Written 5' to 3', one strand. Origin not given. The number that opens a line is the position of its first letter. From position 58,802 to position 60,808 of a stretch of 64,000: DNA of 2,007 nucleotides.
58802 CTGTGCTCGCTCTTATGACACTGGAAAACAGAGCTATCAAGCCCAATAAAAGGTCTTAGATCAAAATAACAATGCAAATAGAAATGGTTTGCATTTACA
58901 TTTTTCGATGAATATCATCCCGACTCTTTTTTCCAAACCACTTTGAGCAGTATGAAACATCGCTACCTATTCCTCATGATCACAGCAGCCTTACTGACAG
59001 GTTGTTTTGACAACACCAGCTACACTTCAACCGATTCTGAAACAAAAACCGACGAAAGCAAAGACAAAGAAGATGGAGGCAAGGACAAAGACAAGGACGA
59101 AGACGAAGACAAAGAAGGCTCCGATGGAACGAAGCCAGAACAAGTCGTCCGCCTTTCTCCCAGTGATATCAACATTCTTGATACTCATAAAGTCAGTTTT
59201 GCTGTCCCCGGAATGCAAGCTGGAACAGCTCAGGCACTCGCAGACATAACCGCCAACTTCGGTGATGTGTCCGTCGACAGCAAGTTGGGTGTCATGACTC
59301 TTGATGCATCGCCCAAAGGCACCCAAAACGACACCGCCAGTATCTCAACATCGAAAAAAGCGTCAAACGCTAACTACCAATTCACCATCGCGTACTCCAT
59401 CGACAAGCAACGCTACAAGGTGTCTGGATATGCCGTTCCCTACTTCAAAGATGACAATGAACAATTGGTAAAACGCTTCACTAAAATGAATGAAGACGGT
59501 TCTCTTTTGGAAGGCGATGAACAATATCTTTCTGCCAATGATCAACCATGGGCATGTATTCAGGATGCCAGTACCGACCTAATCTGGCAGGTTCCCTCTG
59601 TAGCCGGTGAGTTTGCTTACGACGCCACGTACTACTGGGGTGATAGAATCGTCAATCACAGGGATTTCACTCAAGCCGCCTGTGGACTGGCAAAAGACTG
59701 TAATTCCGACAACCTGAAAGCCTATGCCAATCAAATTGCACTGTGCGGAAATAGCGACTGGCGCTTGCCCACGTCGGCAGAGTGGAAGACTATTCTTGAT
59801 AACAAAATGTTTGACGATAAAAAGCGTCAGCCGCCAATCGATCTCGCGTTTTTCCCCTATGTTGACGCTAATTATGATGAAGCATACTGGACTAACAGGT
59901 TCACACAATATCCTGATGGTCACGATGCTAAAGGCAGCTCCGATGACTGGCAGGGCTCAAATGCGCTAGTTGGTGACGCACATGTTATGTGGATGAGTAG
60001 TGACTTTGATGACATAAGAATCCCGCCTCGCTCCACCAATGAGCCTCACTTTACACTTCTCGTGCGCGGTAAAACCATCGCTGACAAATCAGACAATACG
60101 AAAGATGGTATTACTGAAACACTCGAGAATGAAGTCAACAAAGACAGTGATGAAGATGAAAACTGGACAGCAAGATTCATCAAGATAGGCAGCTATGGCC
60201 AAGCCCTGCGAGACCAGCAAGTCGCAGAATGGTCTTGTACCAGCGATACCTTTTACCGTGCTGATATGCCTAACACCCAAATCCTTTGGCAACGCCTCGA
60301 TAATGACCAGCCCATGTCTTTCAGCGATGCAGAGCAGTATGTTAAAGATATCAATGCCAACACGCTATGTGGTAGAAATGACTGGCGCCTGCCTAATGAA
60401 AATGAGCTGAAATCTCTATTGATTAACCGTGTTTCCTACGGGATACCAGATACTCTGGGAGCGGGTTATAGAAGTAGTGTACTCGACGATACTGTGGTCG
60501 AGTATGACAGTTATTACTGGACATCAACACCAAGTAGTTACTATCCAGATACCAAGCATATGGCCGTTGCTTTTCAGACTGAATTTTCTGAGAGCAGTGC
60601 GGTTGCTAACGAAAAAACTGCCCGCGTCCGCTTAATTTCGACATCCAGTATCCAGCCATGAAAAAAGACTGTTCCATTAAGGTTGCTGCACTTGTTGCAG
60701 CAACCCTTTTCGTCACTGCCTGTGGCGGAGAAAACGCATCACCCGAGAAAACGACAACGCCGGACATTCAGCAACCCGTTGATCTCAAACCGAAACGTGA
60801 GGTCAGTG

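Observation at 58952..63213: Two overlapping DUF1566 lipoprotein genes, the second fused to a di-heme cytochrome c peroxidase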

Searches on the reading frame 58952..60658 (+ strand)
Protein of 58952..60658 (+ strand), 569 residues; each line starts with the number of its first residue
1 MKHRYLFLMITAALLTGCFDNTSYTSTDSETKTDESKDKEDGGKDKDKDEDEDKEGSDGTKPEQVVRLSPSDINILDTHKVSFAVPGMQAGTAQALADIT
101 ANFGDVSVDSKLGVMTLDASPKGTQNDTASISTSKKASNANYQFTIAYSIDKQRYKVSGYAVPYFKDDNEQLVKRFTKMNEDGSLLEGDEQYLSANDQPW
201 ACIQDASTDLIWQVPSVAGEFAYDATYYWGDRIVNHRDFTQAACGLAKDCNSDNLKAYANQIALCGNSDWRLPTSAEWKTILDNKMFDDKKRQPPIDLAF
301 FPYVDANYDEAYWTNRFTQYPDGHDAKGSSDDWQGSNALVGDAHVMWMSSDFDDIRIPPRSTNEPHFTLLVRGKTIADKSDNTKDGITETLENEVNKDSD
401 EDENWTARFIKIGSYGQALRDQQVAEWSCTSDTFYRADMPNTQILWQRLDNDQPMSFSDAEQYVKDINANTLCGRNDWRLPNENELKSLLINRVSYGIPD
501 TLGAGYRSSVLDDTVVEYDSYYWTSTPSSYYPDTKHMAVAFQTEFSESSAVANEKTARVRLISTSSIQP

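Call 3: search_protein_families(library=pfam, proteins=[window:58952-60658:+], max_evalue=0.1)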
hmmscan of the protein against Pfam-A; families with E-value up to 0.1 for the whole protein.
window:58952-60658:+ (569 aa): 1 family
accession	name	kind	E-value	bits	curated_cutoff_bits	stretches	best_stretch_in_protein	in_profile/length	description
PF07603.17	Lcl_C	-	1.3e-30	106.5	34.9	2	441-562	7-116/117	Lcl C-terminal domain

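Call 4: search_protein_families(library=ncbifam, proteins=[window:58952-60658:+], max_evalue=0.1)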
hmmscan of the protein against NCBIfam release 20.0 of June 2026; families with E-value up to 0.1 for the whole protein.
window:58952-60658:+ (569 aa): 2 families
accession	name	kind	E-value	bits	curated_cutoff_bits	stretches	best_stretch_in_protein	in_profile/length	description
NF047850.1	Lsa25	exception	0.00074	19.4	260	1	441-514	96-172/207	surface adhesin Lsa25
TIGR02145.1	Fib_succ_major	domain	0.024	15.3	41.65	0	268-293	64-89/176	FISUMP domain-containing protein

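Call 13: find_homologous_proteins(query=window:58952-60658:+, max_evalue=0.00001)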
Query window:58952-60658:+ (569 aa): 41 proteins with E <= 0.00001 among 6378 candidates.
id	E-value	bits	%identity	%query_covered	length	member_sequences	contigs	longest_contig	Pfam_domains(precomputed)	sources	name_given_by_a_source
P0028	0.0e+0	1309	100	100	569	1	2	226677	PF07603.18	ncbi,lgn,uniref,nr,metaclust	ncbi:DUF1566 domain-containing protein [Veronia pacifica]|uniref:Lcl C-terminal domain-containing pr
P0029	1.7e-175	603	50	100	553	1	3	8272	PF07603.18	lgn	-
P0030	2.8e-173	596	52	91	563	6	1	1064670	PF07603.18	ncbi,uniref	ncbi:DUF1566 domain-containing protein [Photobacterium kasasachensis]|uniref:Lcl domain-containing p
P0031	7.5e-170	585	52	88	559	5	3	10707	PF07603.18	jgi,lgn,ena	-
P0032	4.8e-166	572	48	100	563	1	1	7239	PF07603.18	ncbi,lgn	-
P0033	3.1e-164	566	50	89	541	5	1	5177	PF07603.18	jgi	-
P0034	9.6e-164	565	50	89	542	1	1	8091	PF07603.18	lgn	-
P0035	1.3e-163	564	49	90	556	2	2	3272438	PF07603.18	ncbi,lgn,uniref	ncbi:DUF1566 domain-containing protein [Vibrio sp. NTOU-M3]|uniref:Lcl domain-containing protein n=1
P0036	1.7e-163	564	48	100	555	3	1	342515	PF07603.18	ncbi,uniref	ncbi:DUF1566 domain-containing protein [Photobacterium sp. MCCC 1A19761]|uniref:Lcl C-terminal domai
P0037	6.9e-163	562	48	100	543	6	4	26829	PF07603.18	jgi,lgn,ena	-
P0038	1.9e-162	560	47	99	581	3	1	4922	PF07603.18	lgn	-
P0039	1.1e-161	558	47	99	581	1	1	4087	PF07603.18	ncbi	-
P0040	1.1e-160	554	47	99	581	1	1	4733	PF07603.18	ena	-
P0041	1.8e-160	554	50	88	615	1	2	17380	PF07603.18,PF02095.22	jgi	-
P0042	2.5e-160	553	46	99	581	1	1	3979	PF07603.18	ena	-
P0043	3.5e-160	553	50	88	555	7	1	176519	PF07603.18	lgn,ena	-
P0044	9.6e-160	551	46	99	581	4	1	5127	PF07603.18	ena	-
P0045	4.3e-159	549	46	99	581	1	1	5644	PF07603.18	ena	-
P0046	9.5e-159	548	49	89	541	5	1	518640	PF07603.18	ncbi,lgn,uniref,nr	ncbi:DUF1566 domain-containing protein [Moritella sp. F3]|uniref:Lcl domain-containing protein n=1 T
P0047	5.5e-158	546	46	100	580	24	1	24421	PF07603.18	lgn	-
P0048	1.1e-157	545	49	89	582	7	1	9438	PF07603.18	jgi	-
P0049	1.2e-157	544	46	99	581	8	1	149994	PF07603.18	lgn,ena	-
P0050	1.9e-157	544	49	89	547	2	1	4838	PF07603.18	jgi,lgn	jgi:hypothetical protein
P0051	3.7e-157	543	45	100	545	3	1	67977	PF07603.18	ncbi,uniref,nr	ncbi:DUF1566 domain-containing protein [Vibrio salilacus]|uniref:Lcl domain-containing protein n=1 T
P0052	4.2e-157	543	49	88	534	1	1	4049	PF07603.18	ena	-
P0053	5.7e-157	542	50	88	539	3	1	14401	PF07603.18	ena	-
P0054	2.7e-156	540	49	88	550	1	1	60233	PF07603.18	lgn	-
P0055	5.9e-155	536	48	91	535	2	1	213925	PF07603.18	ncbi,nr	ncbi:DUF1566 domain-containing protein [Vibrio ostreicida]|nr:DUF1566 domain-containing protein [Vib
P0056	6.9e-155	535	48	91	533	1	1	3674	PF07603.18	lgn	-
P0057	5.7e-154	532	48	89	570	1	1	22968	PF07603.18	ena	-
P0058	1.8e-151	524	47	91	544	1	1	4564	PF07603.18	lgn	-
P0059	3.1e-150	520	47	91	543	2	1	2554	PF07603.18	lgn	-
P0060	5.5e-150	519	47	91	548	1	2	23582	PF07603.18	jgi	jgi:hypothetical protein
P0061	2.0e-148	514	43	100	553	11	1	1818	PF07603.18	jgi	-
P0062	6.3e-147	509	48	88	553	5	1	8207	PF07603.18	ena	-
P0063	1.9e-140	488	54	71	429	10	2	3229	PF07603.18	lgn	-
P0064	5.9e-98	347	43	69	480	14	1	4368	PF07603.18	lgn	-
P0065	2.8e-94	335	43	69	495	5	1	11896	PF07603.18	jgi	-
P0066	4.1e-94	335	42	69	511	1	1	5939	PF07603.18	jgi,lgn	jgi:hypothetical protein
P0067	4.4e-8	51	32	26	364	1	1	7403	PF07603.18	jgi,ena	-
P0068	7.1e-6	43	25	41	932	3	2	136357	PF07603.18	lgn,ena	-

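Call 54: predict_structure(alignment_id=A3)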
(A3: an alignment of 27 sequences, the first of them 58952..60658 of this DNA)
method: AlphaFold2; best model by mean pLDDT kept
length: 569 residues; sequences in the alignment: 27
mean_pLDDT: 68.4   pTM: 0.63
mean pLDDT of the five models: 68.4, 67.6, 64.6, 64.1, 60.2
residues with pLDDT >= 90: 115; 70-90: 213; 50-70: 82; < 50: 159
segments of 3 or more residues with pLDDT < 50: 1-23, 27-59, 123-129, 224-248, 285-292, 306-367
pLDDT, mean of each block of 10 residues (from residue 1): 29 27 43 35 36 39 86 91 85 78 89 88 47 76 92 90 90 93 89 86 92 77 43 29 44 72 90 74 54 66 53 35 38 35 39 38 49 77 75 73 73 70 80 84 83 85 88 84 88 69 72 67 88 85 78 91 76
secondary structure, 60 per line:
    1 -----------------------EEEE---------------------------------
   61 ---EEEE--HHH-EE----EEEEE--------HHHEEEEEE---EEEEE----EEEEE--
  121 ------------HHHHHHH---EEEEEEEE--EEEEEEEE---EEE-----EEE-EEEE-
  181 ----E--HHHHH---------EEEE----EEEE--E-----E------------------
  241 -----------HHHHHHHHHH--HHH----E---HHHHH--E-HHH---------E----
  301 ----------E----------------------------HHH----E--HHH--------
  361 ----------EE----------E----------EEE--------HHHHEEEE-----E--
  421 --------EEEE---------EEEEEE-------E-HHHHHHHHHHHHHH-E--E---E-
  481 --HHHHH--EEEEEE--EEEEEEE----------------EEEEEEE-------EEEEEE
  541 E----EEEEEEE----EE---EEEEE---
elements in order: E24-27 E64-67 E80-84 E96-101 E105-109 E114-118 H133-139 E143-150 E153-160 E164-166 E172-174 E176-179 H188-192 E202-205 E210-213 H252-261 H275-279 E394-396 H405-408 E409-412 E429-432 E442-447 H457-470 H483-487 E490-495 E498-504 E521-527 E535-541 E546-552 E562-566

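Call 60: fold_search(model_id=the predicted structure, library=pdb)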
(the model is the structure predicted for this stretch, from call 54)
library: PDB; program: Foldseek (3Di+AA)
matches with E <= 10: 322; with E <= 0.001: 0
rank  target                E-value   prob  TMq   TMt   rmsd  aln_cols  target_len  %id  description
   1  7qaj_H                9.4e-02  0.54  0.11  0.42  15.8       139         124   14  ZK002 with Anti-angiogenic and Anti-inflamamtory Properties (released 2023-06-14)
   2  8oks_B                1.3e-01  0.97  0.14  0.59   4.1       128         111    5  Crystal structure of Bdellovibrio bacteriovorus Bd2740 C-terminal domain (released 2023-10-25)
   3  3og2_A                1.4e-01  0.23  0.09  0.06  12.8       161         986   10  Native crystal structure of Trichoderma reesei beta-galactosidase (released 2011-03-16)
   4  5b1r                  1.9e-01  0.84  0.13  0.52   6.8       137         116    8  Crystal structure of mouse CD72a CTLD (released 2016-10-19)
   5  8gyr_B                2.5e-01  0.14  0.09  0.23  15.2       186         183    7  Crystal structure of a variable region segment of Leptospira host-interacting outer surface protein, LigA (released 2023-06-28)
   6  7qaj_F                2.8e-01  0.28  0.10  0.40  15.7       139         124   14  ZK002 with Anti-angiogenic and Anti-inflamamtory Properties (released 2023-06-14)
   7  7qaj_B                2.8e-01  0.28  0.10  0.40  15.8       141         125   13  ZK002 with Anti-angiogenic and Anti-inflamamtory Properties (released 2023-06-14)
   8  3gpr_B                3.0e-01  0.44  0.12  0.44   8.2       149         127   13  Crystal structure of rhodocetin (released 2009-12-15)
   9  3gpr_D                3.6e-01  0.51  0.13  0.48   5.4       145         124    9  Crystal structure of rhodocetin (released 2009-12-15)
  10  6u7i_C                3.6e-01  0.30  0.12  0.11   7.7       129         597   15  Faecalibacterium prausnitzii Beta-glucuronidase (released 2019-10-30)
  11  8rkg_H                3.8e-01  0.41  0.10  0.30   6.0       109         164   12  Crystal structure of tetrameric collagenase-cleaved Xenopus ZP2-N2N3 (cleaved xZP2-N2N3) (released 2024-03-13)
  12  1v7p_B                3.8e-01  0.21  0.11  0.40  15.6       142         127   11  Structure of EMS16-alpha2-I domain complex (released 2004-09-07)
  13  9eth_R                4.0e-01  0.16  0.11  0.27  11.6       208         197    8  Complex structure of IL-36R D1-D2 domain with 36R-P192 and BI655130 Fab (released 2025-02-26)
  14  3whd_C                4.0e-01  0.15  0.11  0.33  14.3       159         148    8  C-type lectin, human MCL (released 2013-10-23)
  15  7oho_MMM              4.0e-01  0.05  0.04  0.06  16.7       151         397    5  Crystal structure of AP2 FCHO2 chimera (released 2022-06-01)
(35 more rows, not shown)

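Call 80: search_protein_families(library=pfam, alignment_id=A3, max_evalue=0.01)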
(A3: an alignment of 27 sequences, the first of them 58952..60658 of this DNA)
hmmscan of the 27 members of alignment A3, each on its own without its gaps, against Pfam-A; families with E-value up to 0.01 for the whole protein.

A. member 1, window:58952-60658:+ (569 aa): 1 family
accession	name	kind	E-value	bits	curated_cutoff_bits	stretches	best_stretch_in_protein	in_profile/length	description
PF07603.17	Lcl_C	-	1.3e-30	106.5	34.9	2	441-562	7-116/117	Lcl C-terminal domain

B. families by the number of members that match (of 27 scanned): 3 families
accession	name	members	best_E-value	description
PF07603.17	Lcl_C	27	8.3e-31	Lcl C-terminal domain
PF09603.15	Fib_succ_major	5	0.00029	Fibrobacter succinogenes major domain (Fib_succ_major)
PF02095.21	Extensin_1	1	4.1e-14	Extensin-like protein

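Call 81: search_solved_structures(query=A3, max_evalue=1, show_alignments=2)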
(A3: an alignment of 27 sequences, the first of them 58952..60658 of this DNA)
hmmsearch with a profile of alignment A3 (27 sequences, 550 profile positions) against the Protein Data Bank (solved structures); distinct sequences matched with E-value up to 1: 0.
